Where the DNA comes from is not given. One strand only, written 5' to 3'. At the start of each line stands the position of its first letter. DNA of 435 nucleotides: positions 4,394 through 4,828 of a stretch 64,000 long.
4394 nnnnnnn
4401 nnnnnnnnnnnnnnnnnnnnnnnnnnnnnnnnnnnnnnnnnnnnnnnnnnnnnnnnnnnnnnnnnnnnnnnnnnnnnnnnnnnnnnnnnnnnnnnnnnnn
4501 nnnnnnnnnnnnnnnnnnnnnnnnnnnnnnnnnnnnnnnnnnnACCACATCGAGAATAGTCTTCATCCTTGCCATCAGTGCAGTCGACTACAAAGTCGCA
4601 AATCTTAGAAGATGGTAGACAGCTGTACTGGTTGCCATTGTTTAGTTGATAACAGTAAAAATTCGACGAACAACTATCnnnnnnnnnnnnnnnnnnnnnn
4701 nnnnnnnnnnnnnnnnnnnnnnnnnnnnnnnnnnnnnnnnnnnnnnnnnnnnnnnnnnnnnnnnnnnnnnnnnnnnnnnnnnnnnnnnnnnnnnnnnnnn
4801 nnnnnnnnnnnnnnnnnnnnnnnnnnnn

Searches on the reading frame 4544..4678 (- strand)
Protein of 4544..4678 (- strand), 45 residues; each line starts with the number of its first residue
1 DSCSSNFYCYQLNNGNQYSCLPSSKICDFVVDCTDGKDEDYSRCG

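Call 23: search_protein_families(library=pfam, max_evalue=10, proteins=[window:4544-4678:-])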
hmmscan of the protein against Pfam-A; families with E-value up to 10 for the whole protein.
seq(45 aa): 3 families
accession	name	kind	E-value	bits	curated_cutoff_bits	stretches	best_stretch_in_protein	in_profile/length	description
PF00057.23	Ldl_recept_a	-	0.00014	22.4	24.1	1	3-44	3-37/37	Low-density lipoprotein receptor domain class A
PF12999.12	PRKCSH-like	-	0.055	13.7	34.9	1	5-44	75-115/176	Glucosidase II beta subunit-like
PF14625.12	Lustrin_cystein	-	2.3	9.1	27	2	13-44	12-44/46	Lustrin, cysteine-rich repeated domain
